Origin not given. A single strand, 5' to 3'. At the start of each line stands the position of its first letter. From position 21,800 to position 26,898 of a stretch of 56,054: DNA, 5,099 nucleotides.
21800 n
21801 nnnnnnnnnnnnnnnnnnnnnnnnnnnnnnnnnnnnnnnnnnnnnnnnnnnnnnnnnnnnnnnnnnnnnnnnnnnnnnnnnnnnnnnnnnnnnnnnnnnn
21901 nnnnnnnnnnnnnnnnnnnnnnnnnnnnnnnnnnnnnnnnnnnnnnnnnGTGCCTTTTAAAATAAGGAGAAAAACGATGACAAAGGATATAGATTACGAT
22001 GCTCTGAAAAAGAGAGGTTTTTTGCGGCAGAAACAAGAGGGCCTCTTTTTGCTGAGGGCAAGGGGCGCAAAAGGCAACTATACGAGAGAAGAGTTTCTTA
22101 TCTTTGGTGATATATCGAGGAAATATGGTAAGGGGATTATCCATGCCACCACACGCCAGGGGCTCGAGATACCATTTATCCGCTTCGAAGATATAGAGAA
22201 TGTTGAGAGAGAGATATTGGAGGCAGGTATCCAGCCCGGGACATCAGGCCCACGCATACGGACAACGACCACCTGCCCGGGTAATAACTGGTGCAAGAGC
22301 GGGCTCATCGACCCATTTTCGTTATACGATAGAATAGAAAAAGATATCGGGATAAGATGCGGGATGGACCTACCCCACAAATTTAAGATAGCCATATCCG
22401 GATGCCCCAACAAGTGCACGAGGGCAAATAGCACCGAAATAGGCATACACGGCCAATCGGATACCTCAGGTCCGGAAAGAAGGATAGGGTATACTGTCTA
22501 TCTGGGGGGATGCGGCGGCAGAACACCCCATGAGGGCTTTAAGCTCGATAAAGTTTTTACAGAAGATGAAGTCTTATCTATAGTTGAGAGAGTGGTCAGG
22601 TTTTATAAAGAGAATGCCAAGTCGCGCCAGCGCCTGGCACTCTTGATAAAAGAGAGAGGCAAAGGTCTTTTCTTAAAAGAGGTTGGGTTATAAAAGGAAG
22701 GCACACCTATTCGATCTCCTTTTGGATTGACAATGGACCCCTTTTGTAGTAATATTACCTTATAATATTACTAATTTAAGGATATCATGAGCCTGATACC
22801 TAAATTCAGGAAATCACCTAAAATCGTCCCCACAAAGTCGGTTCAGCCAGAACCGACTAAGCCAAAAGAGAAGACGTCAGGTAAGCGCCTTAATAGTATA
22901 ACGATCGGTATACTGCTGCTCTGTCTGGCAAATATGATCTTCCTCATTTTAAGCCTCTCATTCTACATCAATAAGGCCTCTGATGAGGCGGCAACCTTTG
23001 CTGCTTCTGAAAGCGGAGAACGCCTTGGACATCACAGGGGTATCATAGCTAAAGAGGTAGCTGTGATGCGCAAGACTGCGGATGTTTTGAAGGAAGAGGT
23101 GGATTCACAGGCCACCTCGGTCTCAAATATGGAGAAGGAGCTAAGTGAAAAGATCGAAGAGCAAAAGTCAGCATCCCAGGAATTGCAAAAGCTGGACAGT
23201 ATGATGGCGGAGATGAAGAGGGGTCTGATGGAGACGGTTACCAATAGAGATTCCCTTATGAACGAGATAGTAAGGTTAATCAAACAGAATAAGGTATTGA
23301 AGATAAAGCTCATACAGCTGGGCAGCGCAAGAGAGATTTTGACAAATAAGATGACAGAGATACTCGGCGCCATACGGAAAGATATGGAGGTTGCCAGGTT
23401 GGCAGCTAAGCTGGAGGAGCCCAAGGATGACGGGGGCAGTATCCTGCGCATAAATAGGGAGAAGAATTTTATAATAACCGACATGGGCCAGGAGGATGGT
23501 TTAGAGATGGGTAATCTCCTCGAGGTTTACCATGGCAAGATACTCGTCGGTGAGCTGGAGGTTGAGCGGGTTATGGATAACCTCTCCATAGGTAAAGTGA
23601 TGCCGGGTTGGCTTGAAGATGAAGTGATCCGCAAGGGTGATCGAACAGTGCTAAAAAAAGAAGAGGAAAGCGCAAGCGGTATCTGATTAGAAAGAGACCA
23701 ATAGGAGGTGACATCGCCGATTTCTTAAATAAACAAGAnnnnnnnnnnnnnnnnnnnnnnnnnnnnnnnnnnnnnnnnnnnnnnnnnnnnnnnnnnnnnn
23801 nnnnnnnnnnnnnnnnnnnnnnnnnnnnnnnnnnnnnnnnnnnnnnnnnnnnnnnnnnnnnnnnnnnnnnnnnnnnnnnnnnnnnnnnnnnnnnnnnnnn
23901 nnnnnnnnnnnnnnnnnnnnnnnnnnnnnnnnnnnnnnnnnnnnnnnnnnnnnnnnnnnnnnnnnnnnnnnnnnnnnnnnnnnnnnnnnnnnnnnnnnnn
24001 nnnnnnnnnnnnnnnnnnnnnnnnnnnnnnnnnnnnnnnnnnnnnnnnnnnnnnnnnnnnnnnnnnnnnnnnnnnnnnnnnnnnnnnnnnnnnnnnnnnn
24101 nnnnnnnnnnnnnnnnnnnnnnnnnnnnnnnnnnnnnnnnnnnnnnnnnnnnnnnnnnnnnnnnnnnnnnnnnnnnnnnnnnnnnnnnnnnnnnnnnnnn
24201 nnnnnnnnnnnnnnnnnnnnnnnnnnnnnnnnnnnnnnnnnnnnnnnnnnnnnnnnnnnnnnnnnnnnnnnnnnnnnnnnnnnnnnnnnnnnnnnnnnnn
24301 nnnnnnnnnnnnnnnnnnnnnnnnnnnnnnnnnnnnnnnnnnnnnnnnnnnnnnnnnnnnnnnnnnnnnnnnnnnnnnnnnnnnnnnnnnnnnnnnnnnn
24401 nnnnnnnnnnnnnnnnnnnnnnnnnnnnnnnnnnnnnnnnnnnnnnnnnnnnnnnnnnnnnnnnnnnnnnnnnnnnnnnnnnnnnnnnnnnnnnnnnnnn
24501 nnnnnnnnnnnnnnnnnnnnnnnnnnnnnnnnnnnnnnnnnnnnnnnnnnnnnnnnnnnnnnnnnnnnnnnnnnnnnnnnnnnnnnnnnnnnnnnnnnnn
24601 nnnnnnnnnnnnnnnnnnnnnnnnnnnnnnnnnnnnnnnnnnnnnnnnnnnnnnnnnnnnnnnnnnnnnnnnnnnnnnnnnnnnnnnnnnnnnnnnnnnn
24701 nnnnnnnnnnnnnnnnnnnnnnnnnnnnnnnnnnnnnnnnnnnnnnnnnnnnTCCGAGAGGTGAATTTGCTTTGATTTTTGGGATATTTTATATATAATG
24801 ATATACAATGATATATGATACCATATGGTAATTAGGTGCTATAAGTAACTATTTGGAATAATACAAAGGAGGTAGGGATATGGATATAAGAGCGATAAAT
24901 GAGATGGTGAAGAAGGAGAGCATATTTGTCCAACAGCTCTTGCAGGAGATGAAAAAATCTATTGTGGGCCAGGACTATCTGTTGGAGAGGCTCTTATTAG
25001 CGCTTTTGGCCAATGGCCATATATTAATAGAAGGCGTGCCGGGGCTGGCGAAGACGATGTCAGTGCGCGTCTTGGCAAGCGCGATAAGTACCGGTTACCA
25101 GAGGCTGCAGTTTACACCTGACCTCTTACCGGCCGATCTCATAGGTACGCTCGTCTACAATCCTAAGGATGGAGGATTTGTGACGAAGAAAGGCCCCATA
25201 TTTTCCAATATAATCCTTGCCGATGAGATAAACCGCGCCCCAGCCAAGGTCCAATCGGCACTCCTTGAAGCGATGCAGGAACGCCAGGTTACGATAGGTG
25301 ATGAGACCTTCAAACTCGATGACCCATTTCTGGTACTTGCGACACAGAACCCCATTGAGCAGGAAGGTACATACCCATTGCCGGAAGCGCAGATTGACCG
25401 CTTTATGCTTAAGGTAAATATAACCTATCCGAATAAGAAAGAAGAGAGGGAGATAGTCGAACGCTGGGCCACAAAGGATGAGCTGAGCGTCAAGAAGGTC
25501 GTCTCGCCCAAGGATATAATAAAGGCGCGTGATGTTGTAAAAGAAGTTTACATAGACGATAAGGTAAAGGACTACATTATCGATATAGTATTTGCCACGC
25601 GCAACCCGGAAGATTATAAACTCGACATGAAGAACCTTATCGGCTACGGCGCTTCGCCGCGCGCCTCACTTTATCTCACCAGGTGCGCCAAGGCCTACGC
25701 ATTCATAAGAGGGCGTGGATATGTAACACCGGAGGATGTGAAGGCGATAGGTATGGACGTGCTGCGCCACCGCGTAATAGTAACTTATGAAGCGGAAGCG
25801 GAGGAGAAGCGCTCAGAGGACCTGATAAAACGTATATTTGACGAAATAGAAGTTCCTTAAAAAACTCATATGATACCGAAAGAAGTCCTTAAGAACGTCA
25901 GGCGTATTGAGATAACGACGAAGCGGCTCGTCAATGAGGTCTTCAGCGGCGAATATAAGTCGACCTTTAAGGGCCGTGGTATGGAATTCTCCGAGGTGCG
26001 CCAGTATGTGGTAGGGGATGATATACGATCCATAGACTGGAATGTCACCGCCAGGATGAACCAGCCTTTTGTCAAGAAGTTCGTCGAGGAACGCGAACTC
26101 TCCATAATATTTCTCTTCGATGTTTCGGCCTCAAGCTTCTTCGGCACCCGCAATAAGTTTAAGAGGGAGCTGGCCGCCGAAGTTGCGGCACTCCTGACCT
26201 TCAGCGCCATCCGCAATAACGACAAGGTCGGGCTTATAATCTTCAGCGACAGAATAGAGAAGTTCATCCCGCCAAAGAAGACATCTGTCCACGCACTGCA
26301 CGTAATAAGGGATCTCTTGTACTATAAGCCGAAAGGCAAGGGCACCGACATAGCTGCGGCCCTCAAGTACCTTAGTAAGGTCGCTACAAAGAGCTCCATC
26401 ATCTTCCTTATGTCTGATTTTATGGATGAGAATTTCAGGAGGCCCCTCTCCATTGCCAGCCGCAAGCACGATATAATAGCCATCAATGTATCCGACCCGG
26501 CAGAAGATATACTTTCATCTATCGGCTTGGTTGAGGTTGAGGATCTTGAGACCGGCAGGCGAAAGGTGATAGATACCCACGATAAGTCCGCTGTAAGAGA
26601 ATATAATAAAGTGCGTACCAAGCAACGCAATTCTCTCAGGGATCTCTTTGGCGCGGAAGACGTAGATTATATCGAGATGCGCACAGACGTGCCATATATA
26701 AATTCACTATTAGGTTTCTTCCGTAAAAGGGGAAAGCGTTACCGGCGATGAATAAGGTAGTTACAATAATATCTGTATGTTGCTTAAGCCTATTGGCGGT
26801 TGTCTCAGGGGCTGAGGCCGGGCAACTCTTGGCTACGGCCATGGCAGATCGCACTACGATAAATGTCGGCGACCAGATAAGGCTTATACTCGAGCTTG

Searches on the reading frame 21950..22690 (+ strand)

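Call 3: search_protein_families(library=pfam, proteins=[window:21950-22690:+])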
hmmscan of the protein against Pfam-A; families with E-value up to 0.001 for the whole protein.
window:21950-22690:+ (247 aa): 2 families
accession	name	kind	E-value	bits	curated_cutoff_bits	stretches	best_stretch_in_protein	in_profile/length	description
PF01077.27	NIR_SIR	-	2.2e-31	108.9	27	1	99-245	1-150/158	Nitrite and sulphite reductase 4Fe-4S domain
PF03460.22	NIR_SIR_ferr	-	1.9e-14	53.6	24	1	26-92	2-69/69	Nitrite/Sulfite reductase ferredoxin-like half domain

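Call 4: search_protein_families(library=ncbifam, proteins=[window:21950-22690:+])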
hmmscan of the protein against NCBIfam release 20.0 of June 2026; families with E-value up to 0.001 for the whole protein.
window:21950-22690:+ (247 aa): 11 families
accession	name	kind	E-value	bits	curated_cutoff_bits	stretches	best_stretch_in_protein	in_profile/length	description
TIGR02374.1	nitri_red_nirB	equivalog_domain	2.1e-23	82.7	578.35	1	31-234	558-750/794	nitrite reductase large subunit NirB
TIGR02912.1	sulfite_red_C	equivalog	1.1e-22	80.4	324.1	1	13-172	1-164/314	sulfite reductase subunit C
NF007125.0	PRK09566.1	equivalog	6.1e-20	71.1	594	1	10-216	299-502/513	ferredoxin--nitrite reductase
NF011565.0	PRK14989.1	subfamily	1e-19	70.1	883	1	29-240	561-761/847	nitrite reductase large subunit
TIGR02064.1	dsrA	equivalog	8.1e-18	64.4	392.85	1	36-166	85-219/402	dissimilatory-type sulfite reductase subunit alpha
NF007126.0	PRK09567.1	equivalog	1.8e-16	59.4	523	1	17-227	359-568/595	NirA family protein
NF010029.0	PRK13504.1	equivalog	3.9e-16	58.5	457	2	143-228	476-553/575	NADPH-dependent assimilatory sulfite reductase hemoprotein subunit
TIGR02066.1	dsrB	equivalog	2.4e-11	43.3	341.5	1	52-171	49-170/341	dissimilatory-type sulfite reductase subunit beta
TIGR02042.1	sir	equivalog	2.5e-11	42.4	731.5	1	135-227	477-560/581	sulfite reductase, ferredoxin dependent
TIGR02041.1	CysI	equivalog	6.2e-09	34.8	756.55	1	145-227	455-529/541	assimilatory sulfite reductase (NADPH) hemoprotein subunit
TIGR02435.1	CobG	equivalog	1.2e-07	31.1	234.8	1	30-226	16-206/388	precorrin-3B synthase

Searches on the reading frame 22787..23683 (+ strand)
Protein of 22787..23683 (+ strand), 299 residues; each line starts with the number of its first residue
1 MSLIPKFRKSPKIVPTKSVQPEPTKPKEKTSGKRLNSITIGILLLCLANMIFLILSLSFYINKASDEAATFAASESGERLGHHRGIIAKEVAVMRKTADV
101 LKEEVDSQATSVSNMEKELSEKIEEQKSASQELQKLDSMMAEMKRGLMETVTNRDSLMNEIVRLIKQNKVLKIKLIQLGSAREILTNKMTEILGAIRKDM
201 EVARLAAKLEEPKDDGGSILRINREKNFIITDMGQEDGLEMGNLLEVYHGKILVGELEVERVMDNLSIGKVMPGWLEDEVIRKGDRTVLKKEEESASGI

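Call 22: search_protein_families(library=pfam, proteins=[window:22787-23683:+])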
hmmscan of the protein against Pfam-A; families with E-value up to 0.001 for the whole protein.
window:22787-23683:+ (299 aa): 1 family
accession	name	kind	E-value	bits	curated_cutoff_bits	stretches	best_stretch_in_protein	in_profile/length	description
PF06785.16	UPF0242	-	0.00096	19.7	33.5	0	37-169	35-163/194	Uncharacterised protein family (UPF0242) N-terminus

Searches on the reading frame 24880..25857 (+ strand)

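Call 22: search_protein_families(library=pfam, proteins=[window:24880-25857:+])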
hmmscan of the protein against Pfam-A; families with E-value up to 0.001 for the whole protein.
window:24880-25857:+ (326 aa): 7 families
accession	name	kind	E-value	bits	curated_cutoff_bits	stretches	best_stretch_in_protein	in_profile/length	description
PF07726.17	AAA_3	-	4.3e-64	214.7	27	1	47-177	1-131/131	ATPase family associated with various cellular activities (AAA)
PF17863.7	AAA_lid_2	-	2.8e-22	78.6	22.7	1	253-319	8-74/74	AAA lid domain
PF20030.5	bpMoxR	-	2.2e-17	63.2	27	1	18-200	4-186/205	MoxR domain in the MoxR-vWA-beta-propeller ternary systems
PF07728.20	AAA_5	-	9.2e-15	55.3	22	1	47-175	1-139/139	AAA domain (dynein-related subfamily)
PF00493.29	MCM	-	2.9e-05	23.7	23.3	1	19-159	17-174/224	MCM P-loop domain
PF05496.18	RuvB_N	-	9.1e-05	22.7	27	0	45-139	33-115/159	Holliday junction DNA helicase RuvB P-loop domain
PF00158.32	Sigma54_activat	-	0.00029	21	20.2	1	47-161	24-147/168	Sigma-54 interaction domain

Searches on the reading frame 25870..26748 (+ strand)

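Call 22: search_protein_families(library=pfam, proteins=[window:25870-26748:+])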
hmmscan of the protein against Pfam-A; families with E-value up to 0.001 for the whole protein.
window:25870-26748:+ (293 aa): 3 families
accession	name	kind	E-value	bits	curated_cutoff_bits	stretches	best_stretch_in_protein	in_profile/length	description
PF01882.25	DUF58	-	4.5e-76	255.3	23.4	1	42-254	1-215/216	Protein of unknown function DUF58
PF13519.12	VWA_2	-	1.6e-15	58.1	27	1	79-184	1-106/107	von Willebrand factor type A domain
PF05762.20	VWA_CoxE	-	0.0001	22.3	26.4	1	73-192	53-167/222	VWA domain containing CoxE-like protein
